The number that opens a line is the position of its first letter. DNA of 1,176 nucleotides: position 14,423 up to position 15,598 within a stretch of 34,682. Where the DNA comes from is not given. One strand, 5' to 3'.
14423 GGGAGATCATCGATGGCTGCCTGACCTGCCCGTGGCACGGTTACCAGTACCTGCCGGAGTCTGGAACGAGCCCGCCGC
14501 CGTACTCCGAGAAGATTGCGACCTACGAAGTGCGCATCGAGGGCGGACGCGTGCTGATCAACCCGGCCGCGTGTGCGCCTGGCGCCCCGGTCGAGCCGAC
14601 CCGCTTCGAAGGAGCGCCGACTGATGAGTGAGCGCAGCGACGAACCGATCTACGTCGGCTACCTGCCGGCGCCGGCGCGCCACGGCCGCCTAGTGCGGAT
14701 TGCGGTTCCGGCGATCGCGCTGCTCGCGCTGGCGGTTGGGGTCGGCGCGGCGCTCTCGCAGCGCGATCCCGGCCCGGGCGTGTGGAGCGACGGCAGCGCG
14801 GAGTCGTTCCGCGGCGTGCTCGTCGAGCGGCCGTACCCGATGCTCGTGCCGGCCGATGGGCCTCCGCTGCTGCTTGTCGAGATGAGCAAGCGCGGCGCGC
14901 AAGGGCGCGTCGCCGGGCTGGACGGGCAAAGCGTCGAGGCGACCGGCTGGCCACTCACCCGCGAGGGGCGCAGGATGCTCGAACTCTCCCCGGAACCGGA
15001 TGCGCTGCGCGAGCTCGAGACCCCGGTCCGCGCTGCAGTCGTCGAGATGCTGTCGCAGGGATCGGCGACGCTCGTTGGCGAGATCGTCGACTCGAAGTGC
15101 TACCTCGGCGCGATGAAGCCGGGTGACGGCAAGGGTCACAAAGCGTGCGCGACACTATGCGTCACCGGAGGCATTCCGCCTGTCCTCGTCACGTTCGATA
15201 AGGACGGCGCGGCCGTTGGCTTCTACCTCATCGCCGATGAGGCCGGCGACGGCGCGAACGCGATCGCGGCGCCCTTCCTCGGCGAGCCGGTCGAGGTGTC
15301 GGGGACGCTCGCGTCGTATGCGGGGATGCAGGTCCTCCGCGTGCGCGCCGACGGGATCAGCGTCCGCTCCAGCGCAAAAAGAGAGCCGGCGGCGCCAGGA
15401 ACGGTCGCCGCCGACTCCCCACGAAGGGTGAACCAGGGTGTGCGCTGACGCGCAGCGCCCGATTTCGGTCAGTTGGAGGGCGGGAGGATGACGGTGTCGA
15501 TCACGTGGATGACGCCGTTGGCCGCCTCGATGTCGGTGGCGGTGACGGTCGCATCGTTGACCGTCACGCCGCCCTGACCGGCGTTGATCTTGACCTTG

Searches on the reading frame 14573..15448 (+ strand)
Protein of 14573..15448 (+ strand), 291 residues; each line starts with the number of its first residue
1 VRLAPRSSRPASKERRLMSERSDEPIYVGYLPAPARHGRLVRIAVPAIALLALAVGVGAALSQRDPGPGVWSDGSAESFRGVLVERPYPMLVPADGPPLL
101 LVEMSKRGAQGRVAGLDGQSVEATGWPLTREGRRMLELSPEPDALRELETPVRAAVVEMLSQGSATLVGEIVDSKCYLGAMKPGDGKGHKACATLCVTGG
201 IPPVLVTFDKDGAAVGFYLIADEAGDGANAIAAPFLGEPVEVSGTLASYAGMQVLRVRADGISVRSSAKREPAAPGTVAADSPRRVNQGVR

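Call 3: search_protein_families(library=pfam, proteins=[window:14573-15448:+], max_evalue=0.01)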
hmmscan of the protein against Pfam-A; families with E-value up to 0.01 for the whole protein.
window:14573-15448:+ (291 aa): 0 families

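Call 6: search_protein_families(library=ncbifam, proteins=[window:14573-15448:+], max_evalue=0.01)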
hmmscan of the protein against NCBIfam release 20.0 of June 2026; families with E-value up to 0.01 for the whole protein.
window:14573-15448:+ (291 aa): 0 families

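Call 16: find_homologous_proteins(query=window:14624-15448:+, max_evalue=0.001)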
Query window:14624-15448:+ (274 aa): 1097 proteins with E <= 0.001 among 8000 candidates; the best 120 are listed.
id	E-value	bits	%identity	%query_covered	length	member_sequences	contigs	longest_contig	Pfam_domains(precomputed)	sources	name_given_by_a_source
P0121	3.9e-172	589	100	100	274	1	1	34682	-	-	-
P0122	2.0e-99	351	67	91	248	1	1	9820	-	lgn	-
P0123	7.4e-93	329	63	91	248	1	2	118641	-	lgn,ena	-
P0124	5.7e-92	326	61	91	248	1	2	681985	-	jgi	jgi:hypothetical protein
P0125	1.1e-64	237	48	87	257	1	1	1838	-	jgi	-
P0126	4.6e-64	235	51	89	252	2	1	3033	-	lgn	-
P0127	1.8e-63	233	50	87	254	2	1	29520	-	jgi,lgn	-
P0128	2.0e-63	233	49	89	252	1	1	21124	PF19135.6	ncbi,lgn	-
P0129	3.2e-63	232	50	86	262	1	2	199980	-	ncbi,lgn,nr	ncbi:MAG: hypothetical protein KF805_00315 [Phycisphaeraceae bacterium]|nr:hypothetical protein [Phy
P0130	2.5e-62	229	51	88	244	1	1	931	-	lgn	-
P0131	3.7e-62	229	51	88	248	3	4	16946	-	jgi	jgi:hypothetical protein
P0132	4.4e-62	229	50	90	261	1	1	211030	-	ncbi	-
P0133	7.7e-62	228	52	85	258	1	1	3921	-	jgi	jgi:hypothetical protein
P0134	8.9e-62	227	48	87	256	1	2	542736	-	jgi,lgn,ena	-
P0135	1.1e-61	227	49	89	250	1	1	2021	-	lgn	-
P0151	6.9e-59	218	46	89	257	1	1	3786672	-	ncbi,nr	ncbi:MAG: hypothetical protein KF691_15605 [Phycisphaeraceae bacterium]|nr:hypothetical protein [Phy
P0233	5.1e-55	205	46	85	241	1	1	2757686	-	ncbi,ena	-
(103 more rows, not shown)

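Call 17: find_encoding_contigs(protein=P0233, flank=10000, max_places=2)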
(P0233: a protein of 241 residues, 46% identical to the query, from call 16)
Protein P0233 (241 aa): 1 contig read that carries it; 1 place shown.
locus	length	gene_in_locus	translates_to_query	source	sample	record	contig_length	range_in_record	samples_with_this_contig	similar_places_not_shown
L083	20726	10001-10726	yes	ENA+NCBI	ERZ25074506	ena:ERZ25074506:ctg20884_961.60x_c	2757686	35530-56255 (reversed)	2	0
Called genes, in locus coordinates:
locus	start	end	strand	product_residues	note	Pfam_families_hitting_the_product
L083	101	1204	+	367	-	PF03372:Exo_endo_phos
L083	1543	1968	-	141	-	PF01741:MscL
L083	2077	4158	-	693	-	PF00069:Pkinase, PF07714:PK_Tyr_Ser-Thr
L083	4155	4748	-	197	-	PF07638:Sigma70_ECF (weak)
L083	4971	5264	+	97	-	-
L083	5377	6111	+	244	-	PF00196:GerE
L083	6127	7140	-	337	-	PF21088:MS_channel_1st, PF00924:MS_channel_2nd, PF21082:MS_channel_3rd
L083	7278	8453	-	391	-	-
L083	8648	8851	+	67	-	-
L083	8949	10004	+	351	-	PF01794:Ferric_reduct, PF00355:Rieske, PF13806:Rieske_2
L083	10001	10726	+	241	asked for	-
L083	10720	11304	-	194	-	PF03352:Adenine_glyco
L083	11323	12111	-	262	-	-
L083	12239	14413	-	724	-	PF26550:Tricorn_2nd (faint), PF26549:Tricorn_N (weak), PF00930:DPPIV_N, PF02129:Peptidase_S15, PF12146:Hydrolase_4 (faint), PF00326:Peptidase_S9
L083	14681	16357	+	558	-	PF07690:MFS_1, PF00854:PTR2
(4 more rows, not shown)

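Call 18: find_encoding_contigs(protein=P0151, flank=10000, max_places=2)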
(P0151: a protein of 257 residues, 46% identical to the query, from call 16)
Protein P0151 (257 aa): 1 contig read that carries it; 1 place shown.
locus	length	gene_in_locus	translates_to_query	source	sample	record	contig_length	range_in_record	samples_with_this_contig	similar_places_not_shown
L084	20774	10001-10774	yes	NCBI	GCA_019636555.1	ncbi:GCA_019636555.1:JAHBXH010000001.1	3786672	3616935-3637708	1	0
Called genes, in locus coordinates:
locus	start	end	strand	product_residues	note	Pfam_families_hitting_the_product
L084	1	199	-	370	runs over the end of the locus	-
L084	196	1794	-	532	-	PF00732:GMC_oxred_N, PF00890:FAD_binding_2 (faint), PF01266:DAO (faint), PF07992:Pyr_redox_2 (faint), PF05199:GMC_oxred_C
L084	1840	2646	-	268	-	PF00230:MIP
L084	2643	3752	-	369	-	PF08240:ADH_N, PF16912:Glu_dehyd_C, PF00107:ADH_zinc_N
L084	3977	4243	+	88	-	PF13490:zf-HC2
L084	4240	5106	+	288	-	PF07228:SpoIIE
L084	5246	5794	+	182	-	PF03928:HbpS-like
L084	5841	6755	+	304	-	PF04945:YHS (weak)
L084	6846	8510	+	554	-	PF08450:SGL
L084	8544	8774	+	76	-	-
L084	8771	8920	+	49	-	-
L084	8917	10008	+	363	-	PF01794:Ferric_reduct, PF00355:Rieske, PF13806:Rieske_2, PF22543:Rieske_4 (faint)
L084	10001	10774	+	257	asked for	-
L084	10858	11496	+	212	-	PF12867:DinB_2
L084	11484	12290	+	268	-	PF05742:TANGO2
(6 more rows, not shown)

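Call 31: predict_structure(alignment_id=A2)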
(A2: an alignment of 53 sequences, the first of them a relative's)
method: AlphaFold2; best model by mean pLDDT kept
length: 274 residues; sequences in the alignment: 53
mean_pLDDT: 88.1   pTM: 0.80
mean pLDDT of the five models: 88.1, 87.4, 86.8, 86.2, 86.1
residues with pLDDT >= 90: 192; 70-90: 43; 50-70: 28; < 50: 11
segments of 3 or more residues with pLDDT < 50: 269-274
pLDDT, mean of each block of 10 residues (from residue 1): 66 88 97 97 81 84 98 97 96 98 98 93 98 94 96 93 59 88 97 90 98 97 97 96 92 62 50 43
secondary structure, 60 per line:
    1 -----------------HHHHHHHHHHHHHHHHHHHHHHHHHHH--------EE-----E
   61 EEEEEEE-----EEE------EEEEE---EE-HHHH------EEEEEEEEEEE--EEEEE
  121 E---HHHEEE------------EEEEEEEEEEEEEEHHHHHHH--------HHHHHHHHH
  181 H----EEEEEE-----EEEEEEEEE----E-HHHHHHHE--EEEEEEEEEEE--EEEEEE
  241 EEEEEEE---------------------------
elements in order: H18-44 E60-67 E73-75 E82-86 H93-96 E103-113 E116-121 E128-130 E143-156 H157-163 H172-181 E186-191 E197-205 H212-218 E222-232 E235-247
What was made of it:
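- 14624..15448 (+): Gene F, 274 aa: N-terminal membrane anchor (about 14678-14758) followed by a predicted periplasmic double beta-barrel. The invariant patch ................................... lies at 15077-15181. AlphaFold2 model with pLDDT 88 (call 31).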

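Call 33: fold_search(model_id=the predicted structure, library=pdb)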
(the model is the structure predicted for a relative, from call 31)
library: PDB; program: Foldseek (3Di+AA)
matches with E <= 10: 733; with E <= 0.001: 0
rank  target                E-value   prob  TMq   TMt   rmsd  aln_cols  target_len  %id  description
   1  2cwa                  1.5e-03  0.95  0.21  0.27  14.3       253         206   14  Crystal Structure Of The Single-stranded DNA Binding Protein From Thermus Thermophilus HB8 (released 2005-12-17)
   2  2ihf                  4.0e-03  0.82  0.20  0.26  14.6       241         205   12  Crystal structure of deletion mutant delta 228-252 R190A of the single-stranded DNA binding protein from Thermus aquatic (released 2007-01-02)
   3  2fxq                  7.5e-03  0.77  0.21  0.28  14.6       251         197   11  Single-stranded DNA-binding protein from Thermus aquaticus (released 2006-02-14)
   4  2ihe                  1.8e-02  0.44  0.20  0.25  14.5       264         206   13  Crystal structure of wild-type single-stranded DNA binding protein from Thermus aquaticus (released 2007-01-02)
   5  6ka6_C                2.2e-02  0.99  0.22  0.14   5.1       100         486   13  Crystal structure of plasmodium lysyl-tRNA synthetase in complex with a cladosporin derivative 1 (released 2020-04-08)
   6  6m0t_A                3.1e-02  0.97  0.22  0.14   5.4       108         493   15  Crystal Structure of Lysyl-tRNA Synthetase from Plasmodium falciparum complexed with L-lysine and Cladosporin derivati (released 2021-04-21)
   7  3udg_A                3.3e-02  0.41  0.19  0.25  16.1       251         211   12  Structure of Deinococcus radiodurans SSB bound to ssDNA (released 2012-05-16)
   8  1xtd                  3.3e-02  0.20  0.16  0.25  14.1       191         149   14  Structural Analysis of Leishmania mexicana eukaryotic initiation factor 5a (released 2004-10-26)
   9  8aaj_C                3.5e-02  0.99  0.19  0.41   4.2        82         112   15  Crystal structure of the Pyrococcus abyssi RPA (apo form) (released 2023-05-03)
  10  6kcn_B                4.4e-02  0.99  0.23  0.13   4.7        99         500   14  Crystal structure of plasmodium lysyl-tRNA synthetase in complex with a cladosporin derivative 4 (released 2020-04-08)
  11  6agt_D                4.4e-02  0.96  0.22  0.13   5.1        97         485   12  Crystal structure of PfKRS complexed with chromone inhibitor (released 2019-03-13)
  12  7r4w                  4.6e-02  0.98  0.20  0.49   6.1       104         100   12  Single stranded DNA binding protein SSB M5 from Fervidobacterium gondwanense (released 2023-08-23)
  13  6ka6_B                4.6e-02  0.97  0.23  0.13   4.7       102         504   14  Crystal structure of plasmodium lysyl-tRNA synthetase in complex with a cladosporin derivative 1 (released 2020-04-08)
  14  6ka6_A                4.9e-02  0.99  0.23  0.14   4.0        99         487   15  Crystal structure of plasmodium lysyl-tRNA synthetase in complex with a cladosporin derivative 1 (released 2020-04-08)
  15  5yzx_A                4.9e-02  0.89  0.19  0.12   5.6       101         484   18  Crystal structure of E.coli LysU T146D mutant (released 2018-12-19)
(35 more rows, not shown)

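Call 35: search_protein_families(library=pfam, alignment_id=A2, max_evalue=1)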
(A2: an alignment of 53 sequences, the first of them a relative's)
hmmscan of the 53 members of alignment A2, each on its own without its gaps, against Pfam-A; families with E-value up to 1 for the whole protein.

A. member 1, P0121 (274 aa): 1 family
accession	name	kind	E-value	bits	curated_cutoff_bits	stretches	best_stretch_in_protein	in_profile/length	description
PF19135.5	DUF5818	-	0.016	15.2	27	1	214-240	28-51/57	Protein of unknown function (DUF5818)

B. families by the number of members that match (of 53 scanned): 10 families
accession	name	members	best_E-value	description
PF19135.5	DUF5818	29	3.1e-07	Protein of unknown function (DUF5818)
PF13567.11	DUF4131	11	0.002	Domain of unknown function (DUF4131)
PF08525.16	OapA_N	3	0.013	Opacity-associated protein A N-terminal motif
PF01757.29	Acyl_transf_3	2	0.014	Acyltransferase domain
PF14485.11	DUF4431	2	0.1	Domain of unknown function (DUF4431)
PF15380.11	DUF4607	1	0.06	Domain of unknown function (DUF4607)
PF03918.19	CcmH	1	0.11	Cytochrome C biogenesis protein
PF05449.16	Phage_holin_3_7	1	0.15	Putative 3TM holin, Phage_holin_3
PF20082.4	DUF6476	1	0.17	Family of unknown function (DUF6476)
PF10168.15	Nup88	1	0.51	Nuclear pore component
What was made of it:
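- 14624..15448 (+): Only a weak DUF5818 hit (call 35).
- On MsrPQ system: The downstream partner is F, which has no molybdopterin domain (calls 3, 35).
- Tried and rejected: Pfam gave only a sub-threshold DUF5818 hit (call 35).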

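Call 40: find_related_loci(query=A2, collection=metagenome_contigs, flank=10000)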
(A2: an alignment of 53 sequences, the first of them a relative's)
Query A2 (274 aa) in metagenome_contigs; peptide patterns used: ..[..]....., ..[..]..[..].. (x = any residue, [..] = any of these).
210 stretches matched a pattern; 173 encode a relative of the query (tblastn E <= 1e-3); the best 80 are kept; 80 distinct loci.
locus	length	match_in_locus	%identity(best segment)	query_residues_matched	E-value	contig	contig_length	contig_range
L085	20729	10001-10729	48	7-245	3e-66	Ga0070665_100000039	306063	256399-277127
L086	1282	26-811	46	5-272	4e-68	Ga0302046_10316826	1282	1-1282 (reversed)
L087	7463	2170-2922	48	1-252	2e-63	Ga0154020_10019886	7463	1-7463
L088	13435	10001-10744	46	2-246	1e-62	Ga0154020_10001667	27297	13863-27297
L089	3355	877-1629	44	1-246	2e-61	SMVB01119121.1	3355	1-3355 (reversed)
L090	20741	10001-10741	41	2-246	3e-60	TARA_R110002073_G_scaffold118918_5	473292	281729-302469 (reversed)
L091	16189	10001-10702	49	9-240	3e-60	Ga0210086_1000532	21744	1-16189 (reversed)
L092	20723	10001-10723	44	9-245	5e-60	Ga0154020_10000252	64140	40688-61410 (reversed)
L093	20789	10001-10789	48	9-260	3e-61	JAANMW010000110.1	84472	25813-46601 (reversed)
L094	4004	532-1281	48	1-245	3e-58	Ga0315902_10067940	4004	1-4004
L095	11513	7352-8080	49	5-241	3e-58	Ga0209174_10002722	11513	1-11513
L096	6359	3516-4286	43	6-263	2e-57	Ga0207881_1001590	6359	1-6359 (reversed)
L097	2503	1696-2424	45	6-245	6e-58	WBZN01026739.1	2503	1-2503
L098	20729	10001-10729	48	7-245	3e-66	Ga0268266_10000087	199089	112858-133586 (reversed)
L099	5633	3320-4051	46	1-242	2e-57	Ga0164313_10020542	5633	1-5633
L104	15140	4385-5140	42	2-246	2e-56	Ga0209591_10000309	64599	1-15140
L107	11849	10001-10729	41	4-246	3e-56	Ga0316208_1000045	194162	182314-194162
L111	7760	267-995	40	3-245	3e-55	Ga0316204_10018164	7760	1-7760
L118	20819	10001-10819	42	9-273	5e-53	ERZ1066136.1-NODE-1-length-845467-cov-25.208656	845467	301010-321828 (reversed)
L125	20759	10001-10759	42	4-245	2e-51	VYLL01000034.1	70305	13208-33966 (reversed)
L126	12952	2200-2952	42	1-245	1e-50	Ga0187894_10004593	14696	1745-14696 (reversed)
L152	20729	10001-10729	42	9-240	6e-47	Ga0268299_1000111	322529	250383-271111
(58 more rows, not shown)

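Call 55: search_protein_families(library=pfam, proteins=[L125:10820-11422:+, L104:6809-7567:+, L126:2852-4027:+, L125:12216-13391:+, L152:11815-12294:+, L118:7282-8340:+, L107:10528-11556:+, L111:2422-3471:+, L092:6619-7275:+, L085:7230-7520:+], max_evalue=0.001)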
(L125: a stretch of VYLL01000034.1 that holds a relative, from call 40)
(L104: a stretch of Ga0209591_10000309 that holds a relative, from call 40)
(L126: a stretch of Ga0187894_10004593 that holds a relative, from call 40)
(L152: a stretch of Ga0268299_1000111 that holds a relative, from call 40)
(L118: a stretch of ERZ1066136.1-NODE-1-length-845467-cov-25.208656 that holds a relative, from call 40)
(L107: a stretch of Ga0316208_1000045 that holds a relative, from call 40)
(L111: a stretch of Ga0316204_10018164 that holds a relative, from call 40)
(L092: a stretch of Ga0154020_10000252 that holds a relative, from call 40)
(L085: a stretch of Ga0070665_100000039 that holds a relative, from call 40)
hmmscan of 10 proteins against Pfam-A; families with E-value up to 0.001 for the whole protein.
L125:10820-11422:+ (200 aa): 1 family
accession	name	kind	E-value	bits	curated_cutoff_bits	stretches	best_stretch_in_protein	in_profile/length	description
PF12867.12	DinB_2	-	6.7e-07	30.2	24.8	1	35-163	6-127/128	DinB superfamily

L104:6809-7567:+ (252 aa): 1 family
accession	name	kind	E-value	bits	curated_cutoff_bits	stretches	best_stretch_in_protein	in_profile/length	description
PF05742.17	TANGO2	-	1.5e-12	48.7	22.6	1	13-134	13-140/257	Transport and Golgi organisation 2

L126:2852-4027:+ (391 aa): 3 families
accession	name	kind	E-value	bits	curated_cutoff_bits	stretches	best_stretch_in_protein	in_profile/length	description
PF00578.27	AhpC-TSA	-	5e-12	46.3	26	1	106-224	5-119/124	AhpC/TSA family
PF04945.19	YHS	-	1.5e-06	28.5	30.3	1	285-320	11-46/47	YHS domain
PF08534.16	Redoxin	-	1.4e-05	25.4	26.6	1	105-236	5-138/148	Redoxin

L125:12216-13391:+ (391 aa): 0 families

L152:11815-12294:+ (159 aa): 1 family
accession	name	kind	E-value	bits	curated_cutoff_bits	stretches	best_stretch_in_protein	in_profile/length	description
PF13564.11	DoxX_2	-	8.4e-08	32.7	26.3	1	36-135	2-101/103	DoxX-like family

L118:7282-8340:+ (352 aa): 1 family
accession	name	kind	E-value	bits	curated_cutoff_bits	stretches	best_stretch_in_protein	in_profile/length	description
PF07228.17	SpoIIE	-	4e-33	115.4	25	1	121-328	6-191/192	Stage II sporulation protein E (SpoIIE)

L107:10528-11556:+ (342 aa): 1 family
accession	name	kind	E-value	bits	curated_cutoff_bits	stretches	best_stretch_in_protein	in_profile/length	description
PF00795.27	CN_hydrolase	-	6.2e-38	131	23.2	1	87-330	4-255/256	Carbon-nitrogen hydrolase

L111:2422-3471:+ (349 aa): 3 families
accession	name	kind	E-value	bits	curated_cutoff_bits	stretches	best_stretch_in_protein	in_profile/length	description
PF00107.32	ADH_zinc_N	-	8.3e-27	94.1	31.8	1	183-310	1-128/129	Zinc-binding dehydrogenase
PF13602.12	ADH_zinc_N_2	-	1e-21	78.7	27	1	215-345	1-134/134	Zinc-binding dehydrogenase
PF08240.17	ADH_N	-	1.2e-15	58.1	23.5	1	31-140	2-102/104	Alcohol dehydrogenase GroES-like domain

L092:6619-7275:+ (218 aa): 4 families
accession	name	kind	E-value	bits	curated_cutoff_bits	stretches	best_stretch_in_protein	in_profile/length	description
PF04542.20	Sigma70_r2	-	8.4e-19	67.6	24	1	47-110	6-71/71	Sigma-70 region 2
PF08281.18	Sigma70_r4_2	-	4.1e-17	62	25.7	1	153-204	3-54/54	Sigma-70, region 4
PF04545.22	Sigma70_r4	-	8.3e-10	38.5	24.1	1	158-206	2-50/50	Sigma-70, region 4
PF07638.17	Sigma70_ECF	-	5.5e-09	36.6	21.1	1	37-206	17-181/185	ECF sigma factor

L085:7230-7520:+ (96 aa): 1 family
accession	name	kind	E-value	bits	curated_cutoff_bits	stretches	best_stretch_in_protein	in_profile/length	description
PF13490.11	zf-HC2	-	1.7e-09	38.1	22.2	1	16-49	1-34/35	Putative zinc-finger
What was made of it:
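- The neighbours of C-D-E-F point to envelope stress, not assimilation (call 55).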

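Call 62: search_protein_representatives(alignment_id=A2)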
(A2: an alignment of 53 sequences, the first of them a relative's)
Query: 53 sequences, 253 profile positions. Proteins with E-value up to 0.001 (for the whole library): 2850; up to 1e-10: 1785; up to 1e-30: 1222. The best 150 are listed.
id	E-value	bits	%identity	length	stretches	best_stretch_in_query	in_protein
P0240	4.0e-101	354.1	-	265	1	5-252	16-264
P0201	3.7e-96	337.8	-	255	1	6-252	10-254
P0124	7.4e-92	323.8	-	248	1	5-252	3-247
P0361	3.4e-91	321.6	-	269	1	5-253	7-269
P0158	1.4e-90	319.6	-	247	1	6-250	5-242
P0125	9.6e-90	316.8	-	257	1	4-252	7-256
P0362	1.1e-89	316.6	-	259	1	5-253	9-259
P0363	4.3e-88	311.4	-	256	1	4-252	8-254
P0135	6.1e-88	310.9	-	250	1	1-252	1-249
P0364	7.0e-88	310.7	-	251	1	6-252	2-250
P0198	8.3e-88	310.5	-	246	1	6-253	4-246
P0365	1.7e-86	306.2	-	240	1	8-247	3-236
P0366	2.0e-86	305.9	-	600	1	6-252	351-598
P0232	3.8e-86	305.1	-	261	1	8-252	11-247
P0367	1.6e-85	303.0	-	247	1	7-252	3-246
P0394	1.9e-80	286.4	-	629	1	5-252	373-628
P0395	2.2e-80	286.2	-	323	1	7-252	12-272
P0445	4.0e-75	268.9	-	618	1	6-252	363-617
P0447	7.1e-75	268.1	-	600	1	7-252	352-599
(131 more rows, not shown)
